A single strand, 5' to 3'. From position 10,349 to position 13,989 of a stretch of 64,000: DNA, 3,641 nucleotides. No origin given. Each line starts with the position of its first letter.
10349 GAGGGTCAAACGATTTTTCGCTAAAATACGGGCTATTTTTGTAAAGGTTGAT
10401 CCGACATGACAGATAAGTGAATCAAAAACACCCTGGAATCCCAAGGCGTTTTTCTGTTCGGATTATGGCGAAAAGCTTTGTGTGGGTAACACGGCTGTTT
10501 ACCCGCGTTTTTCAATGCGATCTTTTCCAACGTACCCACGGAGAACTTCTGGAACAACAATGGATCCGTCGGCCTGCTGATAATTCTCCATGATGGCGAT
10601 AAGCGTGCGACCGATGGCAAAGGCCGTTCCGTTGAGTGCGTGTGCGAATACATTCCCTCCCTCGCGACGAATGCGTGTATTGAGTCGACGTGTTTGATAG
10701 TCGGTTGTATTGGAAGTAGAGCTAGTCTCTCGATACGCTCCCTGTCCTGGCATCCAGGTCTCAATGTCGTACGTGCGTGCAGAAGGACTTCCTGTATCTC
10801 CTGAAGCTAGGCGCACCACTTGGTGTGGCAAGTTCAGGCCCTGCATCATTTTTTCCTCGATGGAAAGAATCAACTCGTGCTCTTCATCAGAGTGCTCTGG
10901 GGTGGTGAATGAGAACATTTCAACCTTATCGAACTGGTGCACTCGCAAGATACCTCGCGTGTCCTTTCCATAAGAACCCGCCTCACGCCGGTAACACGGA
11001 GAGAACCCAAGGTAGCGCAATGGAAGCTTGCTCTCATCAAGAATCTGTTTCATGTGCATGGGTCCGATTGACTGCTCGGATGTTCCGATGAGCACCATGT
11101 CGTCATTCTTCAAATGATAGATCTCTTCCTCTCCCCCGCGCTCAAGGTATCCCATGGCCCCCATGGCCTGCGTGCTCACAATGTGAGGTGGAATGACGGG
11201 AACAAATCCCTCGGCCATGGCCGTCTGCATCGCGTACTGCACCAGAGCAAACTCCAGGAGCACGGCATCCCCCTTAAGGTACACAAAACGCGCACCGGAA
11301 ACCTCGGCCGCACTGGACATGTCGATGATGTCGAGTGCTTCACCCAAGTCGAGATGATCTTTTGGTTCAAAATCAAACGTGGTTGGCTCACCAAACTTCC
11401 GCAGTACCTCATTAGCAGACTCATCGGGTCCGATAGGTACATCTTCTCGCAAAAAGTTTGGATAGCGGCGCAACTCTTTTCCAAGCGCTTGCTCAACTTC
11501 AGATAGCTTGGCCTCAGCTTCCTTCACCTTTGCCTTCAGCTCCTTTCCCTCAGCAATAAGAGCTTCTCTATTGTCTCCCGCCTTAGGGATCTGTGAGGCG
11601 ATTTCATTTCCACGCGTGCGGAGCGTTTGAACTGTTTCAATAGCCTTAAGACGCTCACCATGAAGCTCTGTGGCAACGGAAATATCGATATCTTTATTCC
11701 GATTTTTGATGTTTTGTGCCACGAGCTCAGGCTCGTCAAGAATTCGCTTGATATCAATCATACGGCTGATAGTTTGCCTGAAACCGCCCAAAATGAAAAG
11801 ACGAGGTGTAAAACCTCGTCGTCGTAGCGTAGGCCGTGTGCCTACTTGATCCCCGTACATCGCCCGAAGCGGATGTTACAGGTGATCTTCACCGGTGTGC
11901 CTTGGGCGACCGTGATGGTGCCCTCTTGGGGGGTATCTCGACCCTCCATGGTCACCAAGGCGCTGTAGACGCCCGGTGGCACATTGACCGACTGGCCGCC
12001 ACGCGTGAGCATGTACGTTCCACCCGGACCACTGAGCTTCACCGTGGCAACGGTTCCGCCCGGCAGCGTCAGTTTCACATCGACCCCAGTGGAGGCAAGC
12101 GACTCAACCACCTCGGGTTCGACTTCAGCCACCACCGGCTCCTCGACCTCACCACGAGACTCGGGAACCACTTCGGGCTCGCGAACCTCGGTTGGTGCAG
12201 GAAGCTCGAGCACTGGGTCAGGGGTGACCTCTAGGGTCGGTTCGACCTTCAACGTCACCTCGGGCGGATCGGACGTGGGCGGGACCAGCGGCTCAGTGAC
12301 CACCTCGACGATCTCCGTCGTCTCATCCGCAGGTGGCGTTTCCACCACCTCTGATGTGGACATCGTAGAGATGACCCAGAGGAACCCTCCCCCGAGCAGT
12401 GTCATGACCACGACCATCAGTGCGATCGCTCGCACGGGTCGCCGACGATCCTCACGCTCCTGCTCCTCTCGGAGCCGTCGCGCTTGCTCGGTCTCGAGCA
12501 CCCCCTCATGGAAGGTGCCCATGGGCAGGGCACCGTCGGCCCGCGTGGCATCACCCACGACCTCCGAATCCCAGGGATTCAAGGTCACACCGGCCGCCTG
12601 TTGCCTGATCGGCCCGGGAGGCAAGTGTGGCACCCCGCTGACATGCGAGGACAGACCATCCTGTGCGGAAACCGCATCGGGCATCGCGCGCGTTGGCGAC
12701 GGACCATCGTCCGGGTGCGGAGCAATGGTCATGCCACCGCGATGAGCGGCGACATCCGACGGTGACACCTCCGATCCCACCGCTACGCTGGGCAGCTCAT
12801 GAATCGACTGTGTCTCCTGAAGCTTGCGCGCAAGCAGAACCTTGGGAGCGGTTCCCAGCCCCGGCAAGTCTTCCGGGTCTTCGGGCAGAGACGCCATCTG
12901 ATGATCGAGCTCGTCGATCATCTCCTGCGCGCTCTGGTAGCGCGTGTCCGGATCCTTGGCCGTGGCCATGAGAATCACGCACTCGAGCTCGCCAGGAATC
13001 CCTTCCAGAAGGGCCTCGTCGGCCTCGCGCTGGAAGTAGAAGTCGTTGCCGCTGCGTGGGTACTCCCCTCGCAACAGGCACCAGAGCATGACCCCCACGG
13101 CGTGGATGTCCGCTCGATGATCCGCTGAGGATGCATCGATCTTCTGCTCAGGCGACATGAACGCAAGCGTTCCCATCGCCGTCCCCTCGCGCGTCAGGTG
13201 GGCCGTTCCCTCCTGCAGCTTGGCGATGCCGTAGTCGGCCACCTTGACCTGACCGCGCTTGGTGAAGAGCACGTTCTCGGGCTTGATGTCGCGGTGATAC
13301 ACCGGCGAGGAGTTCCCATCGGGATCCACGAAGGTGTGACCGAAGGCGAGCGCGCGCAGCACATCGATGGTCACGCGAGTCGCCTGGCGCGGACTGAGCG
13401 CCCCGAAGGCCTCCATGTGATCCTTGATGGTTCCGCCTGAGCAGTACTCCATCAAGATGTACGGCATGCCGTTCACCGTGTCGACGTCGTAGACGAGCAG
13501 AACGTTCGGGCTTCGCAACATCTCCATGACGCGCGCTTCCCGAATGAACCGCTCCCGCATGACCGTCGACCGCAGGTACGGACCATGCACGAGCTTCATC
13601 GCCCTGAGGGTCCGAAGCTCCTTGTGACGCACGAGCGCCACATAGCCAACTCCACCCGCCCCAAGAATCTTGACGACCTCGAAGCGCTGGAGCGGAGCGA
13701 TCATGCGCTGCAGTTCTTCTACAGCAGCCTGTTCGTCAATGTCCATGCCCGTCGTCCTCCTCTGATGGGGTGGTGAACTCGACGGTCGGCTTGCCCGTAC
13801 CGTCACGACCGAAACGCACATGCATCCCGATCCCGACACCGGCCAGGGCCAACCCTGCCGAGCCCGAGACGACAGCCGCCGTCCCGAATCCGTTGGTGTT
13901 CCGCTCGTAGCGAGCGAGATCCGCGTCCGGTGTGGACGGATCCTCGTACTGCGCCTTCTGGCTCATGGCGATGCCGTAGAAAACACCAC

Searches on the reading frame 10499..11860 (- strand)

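Call 46: search_protein_families(library=pfam, proteins=[window:10499-11860:-], max_evalue=0.001)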
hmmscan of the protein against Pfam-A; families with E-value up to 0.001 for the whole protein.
window:10499-11860:- (453 aa): 3 families
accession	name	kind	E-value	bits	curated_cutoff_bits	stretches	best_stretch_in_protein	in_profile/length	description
PF00587.30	tRNA-synt_2b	-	1.8e-34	119.8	29.3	1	252-427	8-179/179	tRNA synthetase class II core domain (G, H, P, S and T)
PF02403.27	Seryl_tRNA_N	-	8.3e-18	65.1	28.2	1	34-136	1-107/108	Seryl-tRNA synthetase N-terminal domain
PF25014.1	NET2A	-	0.00029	21.2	33.1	1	76-124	154-202/235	NET2A-like domain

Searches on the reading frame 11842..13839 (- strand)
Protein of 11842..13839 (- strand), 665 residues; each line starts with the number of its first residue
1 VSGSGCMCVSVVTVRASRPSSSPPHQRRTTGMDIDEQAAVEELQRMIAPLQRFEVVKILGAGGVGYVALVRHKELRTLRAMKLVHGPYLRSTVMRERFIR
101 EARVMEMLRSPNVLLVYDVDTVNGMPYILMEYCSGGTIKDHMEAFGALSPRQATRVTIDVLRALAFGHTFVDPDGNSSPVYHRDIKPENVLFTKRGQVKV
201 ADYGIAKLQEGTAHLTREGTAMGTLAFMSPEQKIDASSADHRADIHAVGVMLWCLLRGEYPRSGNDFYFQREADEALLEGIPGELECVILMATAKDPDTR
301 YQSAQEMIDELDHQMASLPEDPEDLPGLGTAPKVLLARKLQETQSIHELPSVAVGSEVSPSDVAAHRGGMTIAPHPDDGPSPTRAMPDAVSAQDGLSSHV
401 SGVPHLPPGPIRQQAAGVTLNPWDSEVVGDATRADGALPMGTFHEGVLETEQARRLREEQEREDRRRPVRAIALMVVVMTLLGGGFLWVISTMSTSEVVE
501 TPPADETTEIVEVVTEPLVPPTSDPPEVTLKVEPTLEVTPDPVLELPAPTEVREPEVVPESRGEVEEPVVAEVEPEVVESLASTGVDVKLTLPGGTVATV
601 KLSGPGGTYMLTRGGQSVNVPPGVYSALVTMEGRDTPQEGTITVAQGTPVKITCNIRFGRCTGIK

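Call 46: search_protein_families(library=pfam, proteins=[window:11842-13839:-], max_evalue=0.001)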
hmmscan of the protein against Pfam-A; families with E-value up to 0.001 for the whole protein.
window:11842-13839:- (665 aa): 3 families
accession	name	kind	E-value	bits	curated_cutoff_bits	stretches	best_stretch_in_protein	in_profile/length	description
PF00069.31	Pkinase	-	2.1e-37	129.4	31.7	1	53-266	1-201/263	Protein kinase domain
PF07714.23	PK_Tyr_Ser-Thr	-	9.7e-23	81.2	23.1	1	55-264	3-207/258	Protein tyrosine and serine/threonine kinase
PF01636.29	APH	-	9.6e-05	22.7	23.2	0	96-169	38-109/239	Phosphotransferase enzyme family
